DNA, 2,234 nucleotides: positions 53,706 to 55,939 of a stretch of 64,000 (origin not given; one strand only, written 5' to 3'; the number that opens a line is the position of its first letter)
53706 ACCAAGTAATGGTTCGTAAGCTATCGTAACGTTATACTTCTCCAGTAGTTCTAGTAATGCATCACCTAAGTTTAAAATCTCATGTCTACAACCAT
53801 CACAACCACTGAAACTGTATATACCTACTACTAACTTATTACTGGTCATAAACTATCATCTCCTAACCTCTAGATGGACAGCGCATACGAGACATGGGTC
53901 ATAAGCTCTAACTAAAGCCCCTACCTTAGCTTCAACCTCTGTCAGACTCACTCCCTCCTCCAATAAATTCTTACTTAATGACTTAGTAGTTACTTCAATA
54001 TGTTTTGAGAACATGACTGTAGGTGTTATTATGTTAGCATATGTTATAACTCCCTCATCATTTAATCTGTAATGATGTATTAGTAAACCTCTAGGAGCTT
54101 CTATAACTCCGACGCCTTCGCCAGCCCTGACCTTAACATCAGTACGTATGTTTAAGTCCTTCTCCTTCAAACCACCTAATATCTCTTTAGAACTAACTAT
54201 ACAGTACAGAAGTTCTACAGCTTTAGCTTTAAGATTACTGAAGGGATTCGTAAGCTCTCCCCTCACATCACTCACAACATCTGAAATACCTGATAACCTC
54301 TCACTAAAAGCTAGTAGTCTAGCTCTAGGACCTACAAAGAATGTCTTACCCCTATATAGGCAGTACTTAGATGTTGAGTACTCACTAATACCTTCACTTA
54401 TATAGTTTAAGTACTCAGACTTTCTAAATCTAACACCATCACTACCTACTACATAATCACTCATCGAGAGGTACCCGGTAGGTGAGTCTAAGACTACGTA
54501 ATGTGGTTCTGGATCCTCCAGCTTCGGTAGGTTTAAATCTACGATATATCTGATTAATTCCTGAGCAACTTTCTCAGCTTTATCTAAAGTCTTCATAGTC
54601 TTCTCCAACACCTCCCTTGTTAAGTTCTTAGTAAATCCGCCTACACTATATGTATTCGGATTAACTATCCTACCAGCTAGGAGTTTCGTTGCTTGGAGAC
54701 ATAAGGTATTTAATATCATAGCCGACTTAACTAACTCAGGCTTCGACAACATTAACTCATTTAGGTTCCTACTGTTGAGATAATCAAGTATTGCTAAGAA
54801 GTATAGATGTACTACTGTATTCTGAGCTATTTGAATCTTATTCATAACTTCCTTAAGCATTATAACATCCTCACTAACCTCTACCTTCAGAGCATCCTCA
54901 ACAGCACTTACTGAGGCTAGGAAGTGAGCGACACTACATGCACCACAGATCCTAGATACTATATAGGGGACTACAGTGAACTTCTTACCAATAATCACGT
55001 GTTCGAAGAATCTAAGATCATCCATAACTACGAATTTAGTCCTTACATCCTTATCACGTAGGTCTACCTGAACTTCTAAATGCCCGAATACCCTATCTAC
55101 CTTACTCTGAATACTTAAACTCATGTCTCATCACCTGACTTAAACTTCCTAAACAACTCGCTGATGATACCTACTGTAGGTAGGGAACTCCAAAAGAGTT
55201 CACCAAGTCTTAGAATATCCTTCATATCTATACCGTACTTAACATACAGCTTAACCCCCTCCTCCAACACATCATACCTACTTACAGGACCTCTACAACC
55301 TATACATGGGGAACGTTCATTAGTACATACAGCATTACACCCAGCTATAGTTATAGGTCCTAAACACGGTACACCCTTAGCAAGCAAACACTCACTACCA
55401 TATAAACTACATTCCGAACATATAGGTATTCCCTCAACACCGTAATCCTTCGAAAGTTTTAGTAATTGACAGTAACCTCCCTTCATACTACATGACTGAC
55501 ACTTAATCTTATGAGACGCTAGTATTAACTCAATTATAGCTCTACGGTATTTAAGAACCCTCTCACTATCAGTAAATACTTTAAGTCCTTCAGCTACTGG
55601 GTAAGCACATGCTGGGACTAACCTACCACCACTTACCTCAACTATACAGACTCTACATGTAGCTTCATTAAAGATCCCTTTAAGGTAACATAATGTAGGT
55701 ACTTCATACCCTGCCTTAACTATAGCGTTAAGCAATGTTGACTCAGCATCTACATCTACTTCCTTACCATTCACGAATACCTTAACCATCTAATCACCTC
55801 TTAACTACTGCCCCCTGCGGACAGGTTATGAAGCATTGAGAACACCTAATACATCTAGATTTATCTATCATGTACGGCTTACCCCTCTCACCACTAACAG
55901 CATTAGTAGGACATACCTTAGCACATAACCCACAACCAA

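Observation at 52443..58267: Five-gene operon looks like a HydABC-type flavin module with a [NiFe] catalytic pair grafted in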

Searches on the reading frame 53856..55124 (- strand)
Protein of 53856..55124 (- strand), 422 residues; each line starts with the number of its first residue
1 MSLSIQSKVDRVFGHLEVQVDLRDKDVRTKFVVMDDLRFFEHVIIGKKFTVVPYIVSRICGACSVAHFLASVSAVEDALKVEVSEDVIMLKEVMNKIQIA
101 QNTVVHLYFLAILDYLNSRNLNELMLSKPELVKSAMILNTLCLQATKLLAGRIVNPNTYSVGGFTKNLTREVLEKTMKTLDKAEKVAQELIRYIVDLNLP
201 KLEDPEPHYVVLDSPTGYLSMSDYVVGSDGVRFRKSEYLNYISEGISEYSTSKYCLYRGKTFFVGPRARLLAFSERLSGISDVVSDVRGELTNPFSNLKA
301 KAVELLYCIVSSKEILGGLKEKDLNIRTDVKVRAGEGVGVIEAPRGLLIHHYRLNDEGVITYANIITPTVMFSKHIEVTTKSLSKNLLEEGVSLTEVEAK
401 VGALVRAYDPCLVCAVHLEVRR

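Call 3: search_protein_families(library=pfam, proteins=[window:53856-55124:-], max_evalue=0.01)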
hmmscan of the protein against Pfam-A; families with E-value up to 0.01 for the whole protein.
window:53856-55124:- (422 aa): 2 families
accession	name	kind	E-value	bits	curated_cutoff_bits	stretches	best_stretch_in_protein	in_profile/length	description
PF00374.24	NiFeSe_Hases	-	6.4e-35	121.5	25.8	2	38-118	1-81/508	Nickel-dependent hydrogenase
PF00346.24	Complex1_49kDa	-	0.0039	16.8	24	0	143-192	19-68/271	Respiratory-chain NADH dehydrogenase, 49 Kd subunit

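Call 4: search_protein_families(library=ncbifam, proteins=[window:53856-55124:-], max_evalue=0.01)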
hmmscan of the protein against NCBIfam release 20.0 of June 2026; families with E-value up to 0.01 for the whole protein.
window:53856-55124:- (422 aa): 11 families
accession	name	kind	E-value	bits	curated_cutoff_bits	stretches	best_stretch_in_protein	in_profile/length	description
NF040828.1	sulfhyd_ShyA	equivalog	3.2e-64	217.3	700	1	11-418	10-412/415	NAD(P)-dependent hydrogenase/sulfhydrogenase 2 subunit alpha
NF040832.1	sulfhyd_HydA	equivalog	1.1e-56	192.8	880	1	8-418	9-423/426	NADPH-dependent hydrogenase/sulfhydrogenase 1 subunit alpha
NF041785.2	VhuA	equivalog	7.2e-44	150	800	1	8-371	8-400/418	F420-non-reducing hydrogenase Vhu subunit A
NF033181.1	NiFeSe_hydrog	equivalog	1e-37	130.2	600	2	9-190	9-187/507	nickel-dependent hydrogenase large subunit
TIGR03295.1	frhA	equivalog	2.6e-37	128.8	392.5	1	13-419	14-397/412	coenzyme F420 hydrogenase subunit alpha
NF045518.1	H2_NiFeSe_large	exception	6.8e-37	127.4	780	2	8-121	8-121/485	NiFeSe hydrogenase large subunit HysA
NF007778.0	PRK10467.1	equivalog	1.5e-20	73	969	2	8-117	9-118/567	hydrogenase 2 large subunit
NF007550.0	PRK10170.1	equivalog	4.8e-20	71.5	1101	2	8-118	23-134/597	Ni/Fe-hydrogenase large subunit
NF041786.2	VhuU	equivalog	0.00018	21.3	70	1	405-421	15-31/45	F420-non-reducing hydrogenase selenoprotein subunit VhuU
TIGR03269.1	met_CoM_red_A2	equivalog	0.0064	15.1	517.1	0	158-219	406-458/530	methyl coenzyme M reductase system, component A2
NF004739.1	PRK06075.1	equivalog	0.0083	14.9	360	0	40-194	41-183/384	NADH-quinone oxidoreductase subunit D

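Call 23: search_solved_structures(query=window:53856-55124:-, max_evalue=0.00001, show_alignments=1)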
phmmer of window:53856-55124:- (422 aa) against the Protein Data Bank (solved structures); distinct sequences matched with E-value up to 0.00001: 68 (the best 60 are shown).
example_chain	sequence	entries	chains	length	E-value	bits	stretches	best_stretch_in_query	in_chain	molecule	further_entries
9nez_D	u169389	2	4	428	1.7e-51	179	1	9-418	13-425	Sulfhydrogenase 1 subunit alpha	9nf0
9e1j_B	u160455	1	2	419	6.3e-51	177.1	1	9-417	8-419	Sulfhydrogenase 1 subunit alpha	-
9e15_B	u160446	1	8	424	6.3e-51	177.1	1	9-417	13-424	Sulfhydrogenase 1 subunit alpha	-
5yxy_A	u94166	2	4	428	1.1e-48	169.8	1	9-418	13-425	Cytosolic NiFe-hydrogenase, alpha subunit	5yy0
5odc_F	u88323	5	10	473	5.1e-46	160.9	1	4-418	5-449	Methyl-viologen reducing hydrogenase subunit A | Methyl-viologen reducing hydrogenase, subunit A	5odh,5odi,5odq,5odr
9sw2_F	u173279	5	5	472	9.1e-39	137.1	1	8-417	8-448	F420-non-reducing hydrogenase subunit A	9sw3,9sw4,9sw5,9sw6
7t2r_D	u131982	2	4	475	5.2e-38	134.6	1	8-418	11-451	NiFe hydrogenase large subunit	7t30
9sfi_g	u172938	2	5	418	6.9e-35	124.3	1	9-369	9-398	Coenzyme F420-reducing hydrogenase, alpha subunit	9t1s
5xf9_D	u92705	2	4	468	5e-32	114.9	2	299-417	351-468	NAD-reducing hydrogenase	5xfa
3zfs_A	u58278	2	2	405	5.2e-26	95.1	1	7-419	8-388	F420-REDUCING HYDROGENASE, SUBUNIT ALPHA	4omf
4ci0_A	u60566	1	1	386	2.5e-25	92.9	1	7-417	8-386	F420-REDUCING HYDROGENASE, SUBUNIT ALPHA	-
1cc1_L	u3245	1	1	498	1.3e-23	87.1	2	9-121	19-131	HYDROGENASE (LARGE SUBUNIT)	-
4kl8_L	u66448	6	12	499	1.6e-23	86.9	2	9-121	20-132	Nickel-dependent hydrogenase large subunit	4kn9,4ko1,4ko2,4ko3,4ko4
9r51_A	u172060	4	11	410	1.9e-22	83.4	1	13-420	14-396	F420-reducing [NiFe]-hydrogenase from Methanothermococcus thermolithotrophicus subunit alp | F420-reducing [NiFe]-hydrogenase from Methanothermococcus thermolit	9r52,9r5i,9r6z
1yq9_H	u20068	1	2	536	3.7e-21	79.1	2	8-122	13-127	Periplasmic [NiFe] hydrogenase large subunit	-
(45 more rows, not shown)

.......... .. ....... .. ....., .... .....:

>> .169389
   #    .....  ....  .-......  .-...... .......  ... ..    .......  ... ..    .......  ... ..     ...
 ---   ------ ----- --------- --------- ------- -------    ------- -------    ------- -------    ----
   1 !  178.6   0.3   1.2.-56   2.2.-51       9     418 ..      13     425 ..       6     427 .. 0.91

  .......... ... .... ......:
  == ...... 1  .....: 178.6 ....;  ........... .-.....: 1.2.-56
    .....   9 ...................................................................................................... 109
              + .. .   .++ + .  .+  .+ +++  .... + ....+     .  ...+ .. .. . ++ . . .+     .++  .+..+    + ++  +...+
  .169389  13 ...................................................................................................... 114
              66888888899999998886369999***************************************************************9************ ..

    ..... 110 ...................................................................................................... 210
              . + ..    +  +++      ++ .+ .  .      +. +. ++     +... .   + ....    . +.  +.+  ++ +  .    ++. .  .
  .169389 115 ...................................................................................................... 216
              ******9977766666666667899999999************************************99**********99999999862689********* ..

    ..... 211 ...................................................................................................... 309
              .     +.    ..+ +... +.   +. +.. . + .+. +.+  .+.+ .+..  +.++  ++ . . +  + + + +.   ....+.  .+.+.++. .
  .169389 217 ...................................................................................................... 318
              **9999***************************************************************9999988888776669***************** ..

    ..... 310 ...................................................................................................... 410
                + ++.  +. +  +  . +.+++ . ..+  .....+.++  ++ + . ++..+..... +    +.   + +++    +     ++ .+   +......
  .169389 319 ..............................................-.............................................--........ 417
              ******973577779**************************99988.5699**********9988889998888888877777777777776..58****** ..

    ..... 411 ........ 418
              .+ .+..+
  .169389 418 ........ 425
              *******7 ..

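Call 56: find_homologous_proteins(query=window:53856-55124:-, max_evalue=1e-30)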
Query window:53856-55124:- (422 aa): 2579 proteins with E <= 1e-30 among 8000 candidates; the best 120 are listed.
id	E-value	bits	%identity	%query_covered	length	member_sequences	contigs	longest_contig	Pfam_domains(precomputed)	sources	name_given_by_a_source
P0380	2.6e-271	917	100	100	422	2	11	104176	PF00374.25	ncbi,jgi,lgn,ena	-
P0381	3.8e-248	841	89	100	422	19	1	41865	PF00374.25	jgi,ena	-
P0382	2.7e-180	618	65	99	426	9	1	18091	PF00374.25,PF00346.25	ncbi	ncbi:MAG: nickel-dependent hydrogenase large subunit [Sulfolobales archaeon]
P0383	4.2e-178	611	62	100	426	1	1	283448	PF00374.25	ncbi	-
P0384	1.1e-176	606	63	100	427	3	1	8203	PF00374.25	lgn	-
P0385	1.5e-171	589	60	100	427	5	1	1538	PF00374.25,PF00346.25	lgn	-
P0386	4.6e-156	538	58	99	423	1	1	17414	PF00374.25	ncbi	-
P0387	5.4e-155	535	57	99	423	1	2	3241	PF00374.25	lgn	-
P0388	6.7e-155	534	57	99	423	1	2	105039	PF00374.25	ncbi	-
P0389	3.7e-153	529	66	83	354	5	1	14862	PF00374.25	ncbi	ncbi:MAG: nickel-dependent hydrogenase large subunit, partial [Sulfolobales archaeon]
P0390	9.0e-153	527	55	99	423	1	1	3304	PF00374.25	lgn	-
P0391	1.4e-150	520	56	100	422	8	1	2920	PF00374.25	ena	-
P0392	7.9e-143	495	53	100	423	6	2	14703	PF00374.25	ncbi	-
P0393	1.8e-141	490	54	100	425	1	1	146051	PF00374.25,PF00346.25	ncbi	-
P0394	8.5e-141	488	54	100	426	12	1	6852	PF00374.25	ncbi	-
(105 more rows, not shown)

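Call 65: list_cluster_members(proteins=[window:53856-55124:-, window:52443-53849:-])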
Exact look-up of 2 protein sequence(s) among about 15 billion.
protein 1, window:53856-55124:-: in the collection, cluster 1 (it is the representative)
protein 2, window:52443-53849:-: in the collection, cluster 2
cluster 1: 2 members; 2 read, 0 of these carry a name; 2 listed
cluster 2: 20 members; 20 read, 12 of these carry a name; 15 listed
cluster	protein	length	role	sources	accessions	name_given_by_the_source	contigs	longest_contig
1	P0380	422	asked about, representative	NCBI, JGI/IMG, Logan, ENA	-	-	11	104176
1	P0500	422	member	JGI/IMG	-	-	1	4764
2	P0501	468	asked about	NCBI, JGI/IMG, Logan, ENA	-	-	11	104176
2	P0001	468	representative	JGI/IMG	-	coenzyme F420-reducing hydrogenase gamma subunit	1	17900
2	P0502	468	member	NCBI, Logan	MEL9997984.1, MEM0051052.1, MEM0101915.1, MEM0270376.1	MAG: 4Fe-4S binding protein [Sulfolobales archaeon]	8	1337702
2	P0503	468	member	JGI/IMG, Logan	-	coenzyme F420-reducing hydrogenase gamma subunit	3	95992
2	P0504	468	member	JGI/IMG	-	coenzyme F420-reducing hydrogenase gamma subunit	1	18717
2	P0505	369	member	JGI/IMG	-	ferredoxin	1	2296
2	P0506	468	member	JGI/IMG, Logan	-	coenzyme F420-reducing hydrogenase gamma subunit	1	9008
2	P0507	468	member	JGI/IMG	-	sulfhydrogenase subunit delta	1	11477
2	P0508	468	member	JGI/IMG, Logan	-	coenzyme F420-reducing hydrogenase gamma subunit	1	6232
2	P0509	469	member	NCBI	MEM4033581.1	MAG: 4Fe-4S binding protein, partial [Sulfolobales archaeon]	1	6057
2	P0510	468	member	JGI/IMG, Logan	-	coenzyme F420-reducing hydrogenase gamma subunit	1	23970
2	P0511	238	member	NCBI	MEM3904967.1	MAG: hypothetical protein QXP11_04900, partial [Sulfolobales archaeon]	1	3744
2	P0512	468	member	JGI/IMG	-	coenzyme F420-reducing hydrogenase gamma subunit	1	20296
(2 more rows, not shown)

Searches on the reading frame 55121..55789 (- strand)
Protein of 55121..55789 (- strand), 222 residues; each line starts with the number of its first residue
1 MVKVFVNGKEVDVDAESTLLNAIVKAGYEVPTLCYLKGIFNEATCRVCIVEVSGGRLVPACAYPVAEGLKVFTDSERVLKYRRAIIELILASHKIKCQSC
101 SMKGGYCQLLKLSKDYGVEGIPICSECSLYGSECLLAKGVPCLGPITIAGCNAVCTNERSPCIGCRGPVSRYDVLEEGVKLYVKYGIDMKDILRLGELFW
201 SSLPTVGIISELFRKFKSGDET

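Call 3: search_protein_families(library=pfam, proteins=[window:55121-55789:-], max_evalue=0.01)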
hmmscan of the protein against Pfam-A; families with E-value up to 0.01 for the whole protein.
window:55121-55789:- (222 aa): 2 families
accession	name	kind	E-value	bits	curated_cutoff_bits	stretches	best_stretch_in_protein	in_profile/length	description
PF13510.11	Fer2_4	-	2.5e-16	59.9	22.8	1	1-75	3-81/82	2Fe-2S iron-sulfur cluster binding domain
PF10588.14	NADH-G_4Fe-4S_3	-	1.8e-09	37.4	27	1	82-120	1-38/40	NADH-ubiquinone oxidoreductase-G iron-sulfur binding region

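Call 4: search_protein_families(library=ncbifam, proteins=[window:55121-55789:-], max_evalue=0.01)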
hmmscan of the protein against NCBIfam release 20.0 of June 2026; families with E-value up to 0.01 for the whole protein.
window:55121-55789:- (222 aa): 10 families
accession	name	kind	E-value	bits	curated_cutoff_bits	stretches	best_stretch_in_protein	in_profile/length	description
NF040763.1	FeFe_hydrog_A6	exception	1.9e-34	119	765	1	2-123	1-122/571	NADH-dependent [FeFe] hydrogenase, group A6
NF005745.0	PRK07569.1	equivalog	2.6e-29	102.3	333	1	4-120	6-122/238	bidirectional hydrogenase complex protein HoxU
TIGR01973.1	NuoG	equivalog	2.6e-25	89.3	470.05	1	4-117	1-114/606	NADH-quinone oxidoreductase subunit NuoG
NF040762.1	Hydr_FeFe_Clost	exception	6.2e-21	74.6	900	1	3-114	2-113/572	ferredoxin hydrogenase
NF009454.0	PRK12814.1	equivalog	3.4e-19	68.7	916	1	2-99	4-102/657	putative NADPH-dependent glutamate synthase small subunit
NF006305.0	PRK08493.1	equivalog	4.6e-19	68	591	1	1-119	1-117/819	NADH-quinone oxidoreductase subunit G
NF040831.1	sulfhyd_ShyD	equivalog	6.1e-15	55.5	460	1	84-181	119-219/240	NAD(P)-dependent hydrogenase/sulfhydrogenase 2 subunit delta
NF040836.1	sulfhyd_HydD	equivalog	1.1e-14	54.3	500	1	121-204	164-249/261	NADPH-dependent hydrogenase/sulfhydrogenase 1 subunit delta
NF005895.0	PRK07860.1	equivalog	8.9e-12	43.8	802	1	1-109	17-127/811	NADH-quinone oxidoreductase subunit G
NF045875.1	F420_non_VhuG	exception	2.6e-07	30.2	450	1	131-188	202-257/286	F420-non-reducing hydrogenase subunit VhuG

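Call 24: search_solved_structures(query=window:55121-55789:-, max_evalue=0.00001, show_alignments=3)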
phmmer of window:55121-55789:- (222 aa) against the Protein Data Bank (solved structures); distinct sequences matched with E-value up to 0.00001: 78 (the best 60 are shown).
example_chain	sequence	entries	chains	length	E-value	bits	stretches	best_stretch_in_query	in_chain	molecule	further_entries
7q4v_A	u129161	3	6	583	7.1e-25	91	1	5-128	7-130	Iron hydrogenase HydA1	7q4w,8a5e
7p5h_A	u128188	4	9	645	4e-22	82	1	3-121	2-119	Fe-hydrogenase, subunit alpha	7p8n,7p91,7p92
8a6t_A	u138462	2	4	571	5.1e-21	78.4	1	1-123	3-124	Electron bifurcating hydrogenase subunit HydA1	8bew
7zd6_3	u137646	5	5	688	1.6e-20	76.7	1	1-117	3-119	NADH-ubiquinone oxidoreductase 75 kDa subunit, mitochondrial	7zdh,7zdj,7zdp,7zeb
9w2u_G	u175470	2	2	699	1.7e-20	76.7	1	1-117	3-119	NADH-ubiquinone oxidoreductase 75 kDa subunit, mitochondrial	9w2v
5lnk_3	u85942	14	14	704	1.7e-20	76.7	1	1-117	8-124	Mitochondrial complex I, 75 kDa subunit | NADH:ubiquinone oxidoreductase core subunit S1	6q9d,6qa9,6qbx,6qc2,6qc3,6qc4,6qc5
5o31_G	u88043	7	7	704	1.7e-20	76.7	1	1-117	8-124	NADH-ubiquinone oxidoreductase 75 kDa subunit, mitochondrial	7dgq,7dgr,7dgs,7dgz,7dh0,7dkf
6zk9_3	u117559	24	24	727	1.8e-20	76.6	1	1-117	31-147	NADH:ubiquinone oxidoreductase core subunit S1 | NADH-ubiquinone oxidoreductase 75 kDa subunit, mitochondrial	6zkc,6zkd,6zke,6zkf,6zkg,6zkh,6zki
7qsd_G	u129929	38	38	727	1.8e-20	76.6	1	1-117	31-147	NADH-ubiquinone oxidoreductase 75 kDa subunit, mitochondrial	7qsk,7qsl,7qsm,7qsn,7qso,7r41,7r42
5ldx_G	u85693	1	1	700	2.1e-20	76.4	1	1-117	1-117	NADH-ubiquinone oxidoreductase 75 kDa subunit, mitochondrial,NADH-ubiquinone oxidoreductas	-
5lc5_G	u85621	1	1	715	2.1e-20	76.4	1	1-117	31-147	NADH-ubiquinone oxidoreductase 75 kDa subunit, mitochondrial,NADH-ubiquinone oxidoreductas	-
5ldw_G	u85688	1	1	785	2.5e-20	76.1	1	1-117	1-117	NADH-ubiquinone oxidoreductase 75 kDa subunit, mitochondrial,NADH-ubiquinone oxidoreductas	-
8zo8_S1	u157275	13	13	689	3.1e-20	75.8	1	1-117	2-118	NADH-ubiquinone oxidoreductase 75 kDa subunit, mitochondrial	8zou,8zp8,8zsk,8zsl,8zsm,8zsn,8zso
7v2c_M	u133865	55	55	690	3.1e-20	75.8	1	1-117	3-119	NADH-ubiquinone oxidoreductase 75 kDa subunit, mitochondrial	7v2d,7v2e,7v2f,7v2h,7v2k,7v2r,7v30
7ak5_G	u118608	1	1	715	3.3e-20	75.8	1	1-117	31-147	NADH-ubiquinone oxidoreductase 75 kDa subunit, mitochondrial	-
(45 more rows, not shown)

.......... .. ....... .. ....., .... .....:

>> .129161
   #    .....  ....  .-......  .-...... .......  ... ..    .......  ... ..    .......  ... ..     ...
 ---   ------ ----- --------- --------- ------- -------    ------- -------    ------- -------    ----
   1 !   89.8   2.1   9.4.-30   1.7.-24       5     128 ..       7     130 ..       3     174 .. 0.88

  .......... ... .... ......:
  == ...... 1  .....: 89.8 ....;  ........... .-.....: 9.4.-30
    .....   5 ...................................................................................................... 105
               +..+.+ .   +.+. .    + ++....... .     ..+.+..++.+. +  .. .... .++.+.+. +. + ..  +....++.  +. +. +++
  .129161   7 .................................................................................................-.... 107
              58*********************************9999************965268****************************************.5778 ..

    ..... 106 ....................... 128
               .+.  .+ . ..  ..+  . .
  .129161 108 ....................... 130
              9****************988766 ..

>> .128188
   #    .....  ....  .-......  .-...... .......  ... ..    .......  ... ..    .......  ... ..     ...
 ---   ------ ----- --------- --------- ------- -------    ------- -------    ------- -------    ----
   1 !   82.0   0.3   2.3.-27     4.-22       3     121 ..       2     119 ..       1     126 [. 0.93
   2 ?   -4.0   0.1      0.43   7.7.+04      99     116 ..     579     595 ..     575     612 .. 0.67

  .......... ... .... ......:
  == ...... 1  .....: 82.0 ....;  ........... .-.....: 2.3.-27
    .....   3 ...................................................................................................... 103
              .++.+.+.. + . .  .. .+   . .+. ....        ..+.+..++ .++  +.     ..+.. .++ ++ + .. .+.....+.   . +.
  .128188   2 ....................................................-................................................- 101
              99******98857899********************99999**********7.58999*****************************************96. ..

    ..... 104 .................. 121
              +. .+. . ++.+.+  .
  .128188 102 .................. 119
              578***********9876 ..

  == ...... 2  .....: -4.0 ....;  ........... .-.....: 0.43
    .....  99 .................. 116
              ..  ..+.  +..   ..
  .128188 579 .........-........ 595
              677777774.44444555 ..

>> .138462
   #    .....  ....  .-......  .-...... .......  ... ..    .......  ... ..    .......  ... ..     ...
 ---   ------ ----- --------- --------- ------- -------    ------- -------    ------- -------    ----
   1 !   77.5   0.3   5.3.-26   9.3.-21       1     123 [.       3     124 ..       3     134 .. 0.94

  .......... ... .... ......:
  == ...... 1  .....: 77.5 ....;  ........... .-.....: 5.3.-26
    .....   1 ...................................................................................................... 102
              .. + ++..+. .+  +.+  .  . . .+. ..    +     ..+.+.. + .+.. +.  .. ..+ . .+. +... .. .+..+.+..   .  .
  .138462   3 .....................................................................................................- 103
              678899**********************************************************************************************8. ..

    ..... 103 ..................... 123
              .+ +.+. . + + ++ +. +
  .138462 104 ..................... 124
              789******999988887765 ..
